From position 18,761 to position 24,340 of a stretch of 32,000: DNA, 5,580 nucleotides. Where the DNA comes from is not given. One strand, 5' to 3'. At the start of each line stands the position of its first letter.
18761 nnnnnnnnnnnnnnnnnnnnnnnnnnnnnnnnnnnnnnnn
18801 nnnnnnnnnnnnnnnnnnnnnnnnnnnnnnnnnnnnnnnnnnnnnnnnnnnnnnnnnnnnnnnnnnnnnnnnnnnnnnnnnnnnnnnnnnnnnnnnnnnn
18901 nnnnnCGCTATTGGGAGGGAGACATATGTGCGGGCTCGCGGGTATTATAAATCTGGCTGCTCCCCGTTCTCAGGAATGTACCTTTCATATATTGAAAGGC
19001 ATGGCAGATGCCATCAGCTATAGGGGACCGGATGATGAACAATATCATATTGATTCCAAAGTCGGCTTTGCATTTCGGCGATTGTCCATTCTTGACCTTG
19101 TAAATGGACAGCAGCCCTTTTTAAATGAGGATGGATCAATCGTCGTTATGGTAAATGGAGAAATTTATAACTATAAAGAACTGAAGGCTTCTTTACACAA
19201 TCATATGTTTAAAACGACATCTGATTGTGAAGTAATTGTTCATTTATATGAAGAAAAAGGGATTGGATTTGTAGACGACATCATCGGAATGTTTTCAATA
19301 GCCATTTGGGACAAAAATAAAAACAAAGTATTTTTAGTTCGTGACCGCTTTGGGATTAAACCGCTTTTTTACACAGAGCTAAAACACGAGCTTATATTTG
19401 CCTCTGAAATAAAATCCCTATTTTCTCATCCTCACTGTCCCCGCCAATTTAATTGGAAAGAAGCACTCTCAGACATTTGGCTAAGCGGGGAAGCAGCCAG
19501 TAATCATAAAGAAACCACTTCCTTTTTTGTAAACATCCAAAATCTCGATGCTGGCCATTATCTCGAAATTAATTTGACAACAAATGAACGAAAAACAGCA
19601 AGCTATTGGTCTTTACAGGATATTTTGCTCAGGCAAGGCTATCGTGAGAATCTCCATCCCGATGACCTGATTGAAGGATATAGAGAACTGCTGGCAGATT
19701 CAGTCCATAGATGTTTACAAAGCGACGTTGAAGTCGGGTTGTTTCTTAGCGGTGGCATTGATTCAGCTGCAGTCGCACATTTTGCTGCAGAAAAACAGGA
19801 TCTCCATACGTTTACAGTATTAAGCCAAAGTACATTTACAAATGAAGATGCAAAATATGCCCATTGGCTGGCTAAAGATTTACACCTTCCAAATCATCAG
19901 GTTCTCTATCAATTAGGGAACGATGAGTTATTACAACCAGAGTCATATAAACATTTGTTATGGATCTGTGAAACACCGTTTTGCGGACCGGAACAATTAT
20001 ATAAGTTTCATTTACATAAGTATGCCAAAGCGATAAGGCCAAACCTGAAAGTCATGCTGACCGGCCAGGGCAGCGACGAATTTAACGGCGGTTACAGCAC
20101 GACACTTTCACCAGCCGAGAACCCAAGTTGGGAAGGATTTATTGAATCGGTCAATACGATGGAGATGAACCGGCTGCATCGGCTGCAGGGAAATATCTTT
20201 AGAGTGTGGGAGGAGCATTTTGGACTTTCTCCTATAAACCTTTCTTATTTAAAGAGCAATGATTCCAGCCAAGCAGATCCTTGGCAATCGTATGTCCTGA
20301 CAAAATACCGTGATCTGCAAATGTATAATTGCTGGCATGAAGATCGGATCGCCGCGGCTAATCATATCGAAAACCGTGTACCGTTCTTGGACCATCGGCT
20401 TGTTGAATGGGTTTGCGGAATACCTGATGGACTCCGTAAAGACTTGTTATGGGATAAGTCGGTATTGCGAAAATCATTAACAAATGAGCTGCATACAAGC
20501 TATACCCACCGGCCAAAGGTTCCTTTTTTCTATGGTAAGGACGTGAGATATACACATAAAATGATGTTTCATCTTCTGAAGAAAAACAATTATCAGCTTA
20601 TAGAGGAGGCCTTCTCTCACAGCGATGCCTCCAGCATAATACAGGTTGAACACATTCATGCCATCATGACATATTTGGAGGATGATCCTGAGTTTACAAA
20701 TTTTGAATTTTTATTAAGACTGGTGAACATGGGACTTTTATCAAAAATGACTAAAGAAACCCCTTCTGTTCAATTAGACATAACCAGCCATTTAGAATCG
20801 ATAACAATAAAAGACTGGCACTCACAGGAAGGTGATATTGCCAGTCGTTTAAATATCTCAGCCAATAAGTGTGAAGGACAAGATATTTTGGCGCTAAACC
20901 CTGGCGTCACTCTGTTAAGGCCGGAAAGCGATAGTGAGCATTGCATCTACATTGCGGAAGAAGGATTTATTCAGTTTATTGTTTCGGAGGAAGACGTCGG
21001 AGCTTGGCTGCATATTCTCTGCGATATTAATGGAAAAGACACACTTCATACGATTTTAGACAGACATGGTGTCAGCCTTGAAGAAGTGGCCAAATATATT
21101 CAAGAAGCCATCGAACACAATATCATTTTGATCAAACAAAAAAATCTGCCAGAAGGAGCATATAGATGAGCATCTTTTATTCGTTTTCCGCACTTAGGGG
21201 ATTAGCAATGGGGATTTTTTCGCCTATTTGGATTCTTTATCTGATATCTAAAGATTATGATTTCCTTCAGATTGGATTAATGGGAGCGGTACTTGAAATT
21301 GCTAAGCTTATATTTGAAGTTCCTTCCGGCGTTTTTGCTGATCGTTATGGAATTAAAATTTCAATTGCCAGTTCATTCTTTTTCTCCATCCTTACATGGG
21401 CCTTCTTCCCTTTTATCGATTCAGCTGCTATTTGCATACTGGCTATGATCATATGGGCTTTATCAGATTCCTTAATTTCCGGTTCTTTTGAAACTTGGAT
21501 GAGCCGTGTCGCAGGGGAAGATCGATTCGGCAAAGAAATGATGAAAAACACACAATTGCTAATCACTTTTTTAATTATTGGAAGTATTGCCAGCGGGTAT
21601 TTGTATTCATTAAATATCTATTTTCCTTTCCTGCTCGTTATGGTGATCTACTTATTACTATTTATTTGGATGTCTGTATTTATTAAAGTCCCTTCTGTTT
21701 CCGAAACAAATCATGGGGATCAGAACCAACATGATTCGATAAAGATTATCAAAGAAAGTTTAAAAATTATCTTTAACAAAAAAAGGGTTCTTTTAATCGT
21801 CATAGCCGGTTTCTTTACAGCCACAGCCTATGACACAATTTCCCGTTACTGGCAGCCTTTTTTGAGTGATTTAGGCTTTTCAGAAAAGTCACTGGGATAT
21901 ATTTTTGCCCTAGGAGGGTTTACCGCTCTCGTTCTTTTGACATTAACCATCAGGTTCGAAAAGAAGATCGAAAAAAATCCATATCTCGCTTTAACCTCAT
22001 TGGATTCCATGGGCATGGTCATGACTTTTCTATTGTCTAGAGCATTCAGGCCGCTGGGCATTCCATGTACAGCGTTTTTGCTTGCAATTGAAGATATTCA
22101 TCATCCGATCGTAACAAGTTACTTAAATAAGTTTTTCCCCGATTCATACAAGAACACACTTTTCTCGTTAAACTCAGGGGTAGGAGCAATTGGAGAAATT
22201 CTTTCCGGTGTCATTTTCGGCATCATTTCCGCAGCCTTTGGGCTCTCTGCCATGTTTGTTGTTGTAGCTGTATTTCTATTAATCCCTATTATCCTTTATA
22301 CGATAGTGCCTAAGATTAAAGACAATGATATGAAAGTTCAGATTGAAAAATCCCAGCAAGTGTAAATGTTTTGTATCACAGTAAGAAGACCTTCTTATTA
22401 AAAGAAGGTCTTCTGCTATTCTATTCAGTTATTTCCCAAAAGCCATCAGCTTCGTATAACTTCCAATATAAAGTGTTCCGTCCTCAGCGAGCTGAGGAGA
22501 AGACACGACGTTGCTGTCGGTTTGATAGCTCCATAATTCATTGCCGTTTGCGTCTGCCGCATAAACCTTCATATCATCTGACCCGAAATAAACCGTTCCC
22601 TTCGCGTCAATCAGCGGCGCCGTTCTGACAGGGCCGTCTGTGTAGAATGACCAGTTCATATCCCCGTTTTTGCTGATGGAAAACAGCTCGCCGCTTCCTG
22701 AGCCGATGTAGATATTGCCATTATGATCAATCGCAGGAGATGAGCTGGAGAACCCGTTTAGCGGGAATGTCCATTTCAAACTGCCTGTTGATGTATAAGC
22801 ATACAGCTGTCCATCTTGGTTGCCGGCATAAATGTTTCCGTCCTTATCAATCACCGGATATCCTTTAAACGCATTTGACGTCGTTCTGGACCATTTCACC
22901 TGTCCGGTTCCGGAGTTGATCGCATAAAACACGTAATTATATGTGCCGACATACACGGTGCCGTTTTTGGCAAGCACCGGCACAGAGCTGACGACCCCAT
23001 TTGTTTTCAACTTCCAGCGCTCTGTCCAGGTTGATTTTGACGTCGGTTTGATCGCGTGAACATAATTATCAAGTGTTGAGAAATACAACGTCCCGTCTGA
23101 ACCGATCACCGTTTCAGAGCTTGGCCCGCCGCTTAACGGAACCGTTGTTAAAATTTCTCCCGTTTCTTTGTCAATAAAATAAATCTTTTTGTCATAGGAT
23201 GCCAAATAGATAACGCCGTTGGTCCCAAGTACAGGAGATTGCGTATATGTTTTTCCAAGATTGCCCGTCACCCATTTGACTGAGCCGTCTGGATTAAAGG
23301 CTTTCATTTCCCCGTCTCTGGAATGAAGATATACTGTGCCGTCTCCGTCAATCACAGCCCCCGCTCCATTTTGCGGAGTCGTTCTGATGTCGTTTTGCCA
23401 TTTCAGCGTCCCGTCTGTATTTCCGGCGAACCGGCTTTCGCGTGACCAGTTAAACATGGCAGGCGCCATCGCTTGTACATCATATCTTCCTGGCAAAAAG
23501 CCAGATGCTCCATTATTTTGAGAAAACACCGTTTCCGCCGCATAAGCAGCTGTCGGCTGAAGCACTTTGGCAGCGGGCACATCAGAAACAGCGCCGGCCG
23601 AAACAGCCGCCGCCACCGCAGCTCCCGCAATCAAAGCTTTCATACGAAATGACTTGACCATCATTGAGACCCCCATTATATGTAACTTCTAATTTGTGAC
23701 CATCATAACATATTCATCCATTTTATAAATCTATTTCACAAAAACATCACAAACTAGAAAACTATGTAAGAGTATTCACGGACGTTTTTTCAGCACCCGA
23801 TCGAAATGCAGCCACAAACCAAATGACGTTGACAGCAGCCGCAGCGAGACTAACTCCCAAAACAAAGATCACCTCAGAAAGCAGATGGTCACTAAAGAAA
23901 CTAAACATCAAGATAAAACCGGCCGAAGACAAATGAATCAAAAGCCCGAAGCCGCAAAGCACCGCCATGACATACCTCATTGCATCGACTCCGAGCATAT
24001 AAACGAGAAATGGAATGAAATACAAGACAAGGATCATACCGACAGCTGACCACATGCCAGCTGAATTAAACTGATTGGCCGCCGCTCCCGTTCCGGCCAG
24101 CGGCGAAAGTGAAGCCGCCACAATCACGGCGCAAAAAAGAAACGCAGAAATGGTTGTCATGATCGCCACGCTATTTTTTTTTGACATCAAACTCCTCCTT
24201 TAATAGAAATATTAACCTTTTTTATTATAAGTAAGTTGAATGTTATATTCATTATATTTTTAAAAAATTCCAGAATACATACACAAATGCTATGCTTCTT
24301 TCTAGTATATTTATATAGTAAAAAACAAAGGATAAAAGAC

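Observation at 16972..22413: Operon with the layout of a RiPP/peptide-scaffold pathway: 3 precursors, methyltransferase, PqqD-like RRE, orphan protein, AsnB-type amidotransferase, MFS exporter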

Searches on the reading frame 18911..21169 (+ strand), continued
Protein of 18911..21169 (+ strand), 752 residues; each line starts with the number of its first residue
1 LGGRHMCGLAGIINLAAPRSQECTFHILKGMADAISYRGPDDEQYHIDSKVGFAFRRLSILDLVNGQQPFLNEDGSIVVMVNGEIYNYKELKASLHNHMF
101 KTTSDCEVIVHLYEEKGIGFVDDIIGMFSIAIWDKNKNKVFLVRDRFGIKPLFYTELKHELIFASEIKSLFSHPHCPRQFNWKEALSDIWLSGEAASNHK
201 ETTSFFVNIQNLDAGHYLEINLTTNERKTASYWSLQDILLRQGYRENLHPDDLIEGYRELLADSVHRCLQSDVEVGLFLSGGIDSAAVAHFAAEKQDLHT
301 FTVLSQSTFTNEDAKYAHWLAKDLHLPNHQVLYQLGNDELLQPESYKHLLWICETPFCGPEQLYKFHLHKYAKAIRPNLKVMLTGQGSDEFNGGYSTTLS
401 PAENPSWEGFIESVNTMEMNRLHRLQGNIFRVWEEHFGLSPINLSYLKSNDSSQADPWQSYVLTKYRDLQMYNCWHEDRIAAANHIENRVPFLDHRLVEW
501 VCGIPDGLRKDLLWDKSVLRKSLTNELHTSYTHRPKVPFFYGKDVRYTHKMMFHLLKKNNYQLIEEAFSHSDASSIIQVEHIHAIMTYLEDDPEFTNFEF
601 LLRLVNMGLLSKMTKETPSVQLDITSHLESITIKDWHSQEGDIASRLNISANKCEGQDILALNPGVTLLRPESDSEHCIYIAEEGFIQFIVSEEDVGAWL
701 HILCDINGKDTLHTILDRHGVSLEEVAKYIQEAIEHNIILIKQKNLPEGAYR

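Call 75: predict_structure(alignment_id=A4)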
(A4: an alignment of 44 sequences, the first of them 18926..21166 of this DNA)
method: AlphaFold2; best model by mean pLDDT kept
length: 747 residues; sequences in the alignment: 44
mean_pLDDT: 90.9   pTM: 0.90
mean pLDDT of the five models: 90.9, 90.3, 90.2, 89.2, 86.5
residues with pLDDT >= 90: 547; 70-90: 170; 50-70: 23; < 50: 7
segments of 3 or more residues with pLDDT < 50: 741-747
pLDDT, mean of each block of 10 residues (from residue 1): 90 83 95 86 95 91 94 96 96 93 97 98 97 98 95 95 96 95 89 91 96 97 97 82 93 98 96 96 98 96 92 98 94 84 94 93 95 95 93 93 96 90 78 82 80 94 83 90 95 95 96 97 94 77 91 95 90 92 90 94 96 70 92 92 74 91 82 87 88 92 93 90 86 81 44
secondary structure, 60 per line:
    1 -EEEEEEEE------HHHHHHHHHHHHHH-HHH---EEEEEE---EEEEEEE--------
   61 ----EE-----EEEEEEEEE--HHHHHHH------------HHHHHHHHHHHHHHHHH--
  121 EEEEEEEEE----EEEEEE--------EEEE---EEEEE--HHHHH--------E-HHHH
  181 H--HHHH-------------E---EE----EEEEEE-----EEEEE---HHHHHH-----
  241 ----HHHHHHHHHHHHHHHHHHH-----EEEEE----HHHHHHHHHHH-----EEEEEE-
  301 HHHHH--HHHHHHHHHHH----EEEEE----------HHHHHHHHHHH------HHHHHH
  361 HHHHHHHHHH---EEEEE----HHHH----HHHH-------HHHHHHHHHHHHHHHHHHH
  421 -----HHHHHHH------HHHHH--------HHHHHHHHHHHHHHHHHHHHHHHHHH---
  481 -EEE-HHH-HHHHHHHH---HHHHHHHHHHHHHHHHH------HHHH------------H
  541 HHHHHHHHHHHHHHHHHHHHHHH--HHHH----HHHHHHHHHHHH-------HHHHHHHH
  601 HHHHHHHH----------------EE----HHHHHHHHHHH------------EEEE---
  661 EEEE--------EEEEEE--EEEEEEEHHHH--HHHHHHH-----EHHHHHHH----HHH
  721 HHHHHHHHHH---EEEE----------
elements in order (helices of 4 or more, strands of 3 or more residues): E2-9 H16-29 E37-42 E46-52 E72-80 H83-89 H102-118 E121-129 E134-139 E148-151 E155-159 H162-166 H177-181 H184-187 E211-216 E222-226 H230-235 H245-263 E269-273 H278-288 E294-299 H301-305 H308-318 E323-327 H338-348 H355-370 E374-378 H383-386 H391-394 H402-420 H426-432 H439-443 H452-477 E482-484 H490-497 H501-517 H524-527 H540-563 H566-569 H574-585 H593-608 H631-641 E654-657 E661-664 E673-678 E681-687 H688-691 H694-700 H707-713 H718-730 E734-737

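Call 83: find_encoding_contigs(protein=P0156, flank=8000, max_places=1)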
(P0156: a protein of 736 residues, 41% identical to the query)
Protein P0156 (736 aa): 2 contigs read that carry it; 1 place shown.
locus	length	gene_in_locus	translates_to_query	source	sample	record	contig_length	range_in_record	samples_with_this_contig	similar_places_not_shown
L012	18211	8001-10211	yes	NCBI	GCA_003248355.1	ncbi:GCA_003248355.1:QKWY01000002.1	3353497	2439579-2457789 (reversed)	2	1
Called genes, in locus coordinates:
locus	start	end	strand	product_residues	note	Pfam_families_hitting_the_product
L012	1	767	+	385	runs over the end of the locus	PF00266:Aminotran_5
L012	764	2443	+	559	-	PF02310:B12-binding, PF04055:Radical_SAM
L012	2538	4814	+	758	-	PF13454:NAD_binding_9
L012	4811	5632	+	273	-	PF12804:NTP_transf_3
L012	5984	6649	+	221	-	-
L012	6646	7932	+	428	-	PF05977:MFS_3, PF07690:MFS_1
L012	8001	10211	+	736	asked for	PF13522:GATase_6, PF13537:GATase_7, PF00733:Asn_synthase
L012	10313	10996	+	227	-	PF02517:Rce1-like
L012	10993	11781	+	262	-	-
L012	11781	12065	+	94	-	PF05402:PqqD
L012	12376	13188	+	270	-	PF12849:PBP_like_2 (faint), PF01547:SBP_bac_1, PF13531:SBP_bac_11, PF12727:PBP_like (faint)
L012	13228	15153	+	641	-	PF00528:BPD_transp_1, PF00005:ABC_tran, PF02463:SMC_N (faint), PF13304:AAA_21 (faint), PF03459:TOBE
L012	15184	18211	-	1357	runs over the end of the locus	PF04879:Molybdop_Fe4S4, PF00384:Molybdopterin, PF01568:Molydop_binding, PF00258:Flavodoxin_1, PF00667:FAD_binding_1, PF00175:NAD_binding_1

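Call 84: find_encoding_contigs(protein=P0165, flank=8000, max_places=1)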
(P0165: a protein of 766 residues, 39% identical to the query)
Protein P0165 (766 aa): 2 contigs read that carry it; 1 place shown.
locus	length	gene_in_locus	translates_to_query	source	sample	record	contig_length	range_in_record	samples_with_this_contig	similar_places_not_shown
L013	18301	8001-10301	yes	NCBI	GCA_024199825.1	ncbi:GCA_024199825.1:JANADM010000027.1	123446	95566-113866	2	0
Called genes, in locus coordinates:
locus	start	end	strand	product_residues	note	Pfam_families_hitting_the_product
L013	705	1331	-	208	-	PF00072:Response_reg, PF00196:GerE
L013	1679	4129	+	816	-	PF00082:Peptidase_S8, PF18047:PatG_D (faint), PF18065:PatG_C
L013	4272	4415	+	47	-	-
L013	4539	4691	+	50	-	-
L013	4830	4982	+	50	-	-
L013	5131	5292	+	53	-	-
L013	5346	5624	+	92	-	-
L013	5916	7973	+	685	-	PF02897:Peptidase_S9_N, PF00326:Peptidase_S9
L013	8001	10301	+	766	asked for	PF13522:GATase_6, PF13537:GATase_7, PF00733:Asn_synthase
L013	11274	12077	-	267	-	PF00378:ECH_1, PF16113:ECH_2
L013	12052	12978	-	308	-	PF13468:Glyoxalase_3 (faint), PF00903:Glyoxalase (weak), PF13669:Glyoxalase_4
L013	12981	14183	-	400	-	PF02515:CoA_transf_3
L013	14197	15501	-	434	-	PF00083:Sugar_tr, PF07690:MFS_1, PF00083:Sugar_tr, PF07690:MFS_1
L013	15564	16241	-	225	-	PF00392:GntR, PF07729:FCD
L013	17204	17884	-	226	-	PF00106:adh_short, PF01370:Epimerase, PF08659:KR (weak), PF13561:adh_short_C2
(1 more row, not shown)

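Call 87: fold_search(model_id=the predicted structure, library=pdb)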
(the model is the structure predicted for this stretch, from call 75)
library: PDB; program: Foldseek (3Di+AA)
matches with E <= 10: 940; with E <= 0.001: 62
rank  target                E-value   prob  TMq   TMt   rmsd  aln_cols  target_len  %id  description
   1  7ylz_B                6.6e-31  1.00  0.60  0.76   7.6       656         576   21  Unliganded form of hydroxyamidotransferase TsnB9 (released 2023-05-31)
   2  7ylz_A                6.2e-30  1.00  0.61  0.77   7.4       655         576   22  Unliganded form of hydroxyamidotransferase TsnB9 (released 2023-05-31)
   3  1ct9_B                1.8e-28  1.00  0.56  0.82   5.7       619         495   23  CRYSTAL STRUCTURE OF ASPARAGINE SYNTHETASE B FROM ESCHERICHIA COLI (released 1999-12-15)
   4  1ct9_A                6.3e-28  1.00  0.56  0.82   5.9       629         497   23  CRYSTAL STRUCTURE OF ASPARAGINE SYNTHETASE B FROM ESCHERICHIA COLI (released 1999-12-15)
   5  1ct9_D                2.1e-27  1.00  0.56  0.83   5.6       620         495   23  CRYSTAL STRUCTURE OF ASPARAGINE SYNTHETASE B FROM ESCHERICHIA COLI (released 1999-12-15)
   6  6gq3_A                2.1e-25  1.00  0.55  0.78   6.1       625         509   20  Human asparagine synthetase (ASNS) in complex with 6-diazo-5-oxo-L-norleucine (DON) at 1.85 A resolution (released 2019-09-18)
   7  9b6c_A                2.4e-24  1.00  0.55  0.77   6.6       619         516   21  Human asparagine synthetase Arg-142 to Ile-142 (R142I) variant (released 2025-01-08)
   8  9b6c_B                2.5e-23  1.00  0.54  0.77   6.6       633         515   20  Human asparagine synthetase Arg-142 to Ile-142 (R142I) variant (released 2025-01-08)
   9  8sue_B                9.5e-23  1.00  0.51  0.74   6.8       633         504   20  Human asparagine synthetase (apo-ASNS) (released 2024-05-22)
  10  8sue_A                1.0e-22  1.00  0.53  0.76   5.9       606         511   21  Human asparagine synthetase (apo-ASNS) (released 2024-05-22)
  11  1mbz_A                1.6e-21  1.00  0.48  0.70   8.8       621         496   16  BETA-LACTAM SYNTHETASE WITH TRAPPED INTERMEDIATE (released 2002-10-23)
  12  1mbz_B                8.0e-21  1.00  0.48  0.70   6.9       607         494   16  BETA-LACTAM SYNTHETASE WITH TRAPPED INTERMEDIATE (released 2002-10-23)
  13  1mc1_A                9.6e-21  1.00  0.47  0.70   8.4       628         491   16  BETA-LACTAM SYNTHETASE WITH PRODUCT (DGPC), AMP AND PPI (released 2002-10-23)
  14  1jgt_A                2.3e-20  1.00  0.49  0.71   8.1       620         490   16  CRYSTAL STRUCTURE OF BETA-LACTAM SYNTHETASE (released 2001-12-28)
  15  1mc1_B                5.4e-20  1.00  0.50  0.72   7.7       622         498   16  BETA-LACTAM SYNTHETASE WITH PRODUCT (DGPC), AMP AND PPI (released 2002-10-23)
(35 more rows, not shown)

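Call 115: find_encoding_contigs(protein=P0061, flank=7000, max_places=1)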
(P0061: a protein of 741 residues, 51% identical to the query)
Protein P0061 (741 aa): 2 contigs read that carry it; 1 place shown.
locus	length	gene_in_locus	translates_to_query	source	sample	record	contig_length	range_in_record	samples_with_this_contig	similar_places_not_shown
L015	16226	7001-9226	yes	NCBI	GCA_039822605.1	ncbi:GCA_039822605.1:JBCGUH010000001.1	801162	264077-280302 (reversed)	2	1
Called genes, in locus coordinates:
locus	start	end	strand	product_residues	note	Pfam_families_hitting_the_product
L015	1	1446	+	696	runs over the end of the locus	PF13541:ChlI, PF00493:MCM (faint), PF01078:Mg_chelatase, PF07728:AAA_5 (weak), PF13335:Mg_chelatase_C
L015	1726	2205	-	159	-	PF00583:Acetyltransf_1, PF13508:Acetyltransf_7 (weak)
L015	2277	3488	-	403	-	PF07690:MFS_1, PF12832:MFS_1_like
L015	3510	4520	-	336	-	PF13621:Cupin_8 (weak), PF08007:JmjC_2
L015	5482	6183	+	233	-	PF13489:Methyltransf_23, PF01209:Ubie_methyltran, PF01728:FtsJ (weak), PF13847:Methyltransf_31, PF08241:Methyltransf_11, PF08242:Methyltransf_12, PF13649:Methyltransf_25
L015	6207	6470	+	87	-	PF05402:PqqD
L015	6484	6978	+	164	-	-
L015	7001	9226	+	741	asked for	PF13522:GATase_6, PF13537:GATase_7, PF00733:Asn_synthase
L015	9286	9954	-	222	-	PF12844:HTH_19, PF01381:HTH_3 (weak)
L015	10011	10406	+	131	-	PF13335:Mg_chelatase_C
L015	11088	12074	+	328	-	PF12740:PETase, PF07224:Chlorophyllase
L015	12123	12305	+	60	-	-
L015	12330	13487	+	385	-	PF03283:PAE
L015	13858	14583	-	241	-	PF00392:GntR, PF13545:HTH_Crp_2 (weak), PF02082:Rrf2 (faint), PF08220:HTH_DeoR (faint), PF08279:HTH_11 (faint), PF07702:UTRA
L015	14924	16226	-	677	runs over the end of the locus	PF00367:PTS_EIIB, PF02378:PTS_EIIC, PF00358:PTS_EIIA_1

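Call 116: find_encoding_contigs(protein=P0065, flank=7000, max_places=1)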
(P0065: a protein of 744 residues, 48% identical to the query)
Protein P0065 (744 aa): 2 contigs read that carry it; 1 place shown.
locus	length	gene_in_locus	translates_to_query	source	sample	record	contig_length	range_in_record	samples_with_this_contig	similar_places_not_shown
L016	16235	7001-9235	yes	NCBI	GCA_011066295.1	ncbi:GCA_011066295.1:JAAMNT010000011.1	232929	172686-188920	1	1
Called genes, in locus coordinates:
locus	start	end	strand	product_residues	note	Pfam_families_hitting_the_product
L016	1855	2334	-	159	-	PF00583:Acetyltransf_1, PF13673:Acetyltransf_10 (weak), PF13508:Acetyltransf_7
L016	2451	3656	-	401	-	PF07690:MFS_1, PF12832:MFS_1_like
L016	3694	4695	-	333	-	PF08007:JmjC_2, PF13621:Cupin_8 (weak)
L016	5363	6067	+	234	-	PF13679:Methyltransf_32 (weak), PF13489:Methyltransf_23, PF01209:Ubie_methyltran, PF02353:CMAS (weak), PF13847:Methyltransf_31, PF08241:Methyltransf_11, PF08242:Methyltransf_12, PF13649:Methyltransf_25, +1 more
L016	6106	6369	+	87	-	PF05402:PqqD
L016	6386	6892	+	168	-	-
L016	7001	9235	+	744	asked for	PF13522:GATase_6, PF13537:GATase_7, PF00733:Asn_synthase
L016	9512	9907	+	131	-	-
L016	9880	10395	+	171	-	-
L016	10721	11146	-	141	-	-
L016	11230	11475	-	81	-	-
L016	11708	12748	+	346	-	-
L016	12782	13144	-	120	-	PF13560:HTH_31, PF01381:HTH_3, PF12844:HTH_19 (weak), PF13443:HTH_26 (weak)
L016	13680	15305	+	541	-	-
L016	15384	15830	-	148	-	PF01316:Arg_repressor, PF02863:Arg_repressor_C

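Call 117: find_encoding_contigs(protein=P0086, flank=7000, max_places=1)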
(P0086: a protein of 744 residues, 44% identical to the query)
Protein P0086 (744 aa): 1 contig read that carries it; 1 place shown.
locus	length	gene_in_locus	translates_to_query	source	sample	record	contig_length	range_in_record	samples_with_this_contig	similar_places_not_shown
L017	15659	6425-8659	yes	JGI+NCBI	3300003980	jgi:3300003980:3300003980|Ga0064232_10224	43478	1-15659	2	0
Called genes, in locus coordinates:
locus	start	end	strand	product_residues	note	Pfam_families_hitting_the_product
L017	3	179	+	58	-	?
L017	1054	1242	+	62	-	-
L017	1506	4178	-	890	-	PF03412:Peptidase_C39, PF00664:ABC_membrane, PF00005:ABC_tran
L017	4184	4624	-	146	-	-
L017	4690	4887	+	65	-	-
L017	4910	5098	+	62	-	-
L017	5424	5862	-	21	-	-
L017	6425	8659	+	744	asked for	PF13522:GATase_6, PF13537:GATase_7, PF00733:Asn_synthase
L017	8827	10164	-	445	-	PF01637:ATPase_2, PF13191:AAA_16 (weak), PF13401:AAA_22 (weak), PF13173:AAA_14, PF03008:DUF234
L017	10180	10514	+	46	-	-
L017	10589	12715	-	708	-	PF00005:ABC_tran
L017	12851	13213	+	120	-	PF03309:Pan_kinase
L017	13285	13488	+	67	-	-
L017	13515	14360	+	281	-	PF00481:PP2C, PF13672:PP2C_2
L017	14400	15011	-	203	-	PF03548:LolA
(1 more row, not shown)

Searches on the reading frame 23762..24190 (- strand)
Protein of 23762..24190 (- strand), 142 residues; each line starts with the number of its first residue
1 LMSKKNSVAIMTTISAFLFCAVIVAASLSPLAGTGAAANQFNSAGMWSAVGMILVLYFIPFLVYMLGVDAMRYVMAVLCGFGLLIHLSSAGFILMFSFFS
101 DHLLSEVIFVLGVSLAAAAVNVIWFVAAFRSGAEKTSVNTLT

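Call 94: search_protein_families(library=pfam, proteins=[window:23762-24190:-], max_evalue=0.00001)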
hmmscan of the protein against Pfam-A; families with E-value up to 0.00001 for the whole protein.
window:23762-24190:- (142 aa): 1 family
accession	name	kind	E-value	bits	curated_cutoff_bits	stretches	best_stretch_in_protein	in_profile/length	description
PF17369.7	DUF5391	-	2.4e-34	118.9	25.7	1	3-131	5-133/135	Family of unknown function (DUF5391)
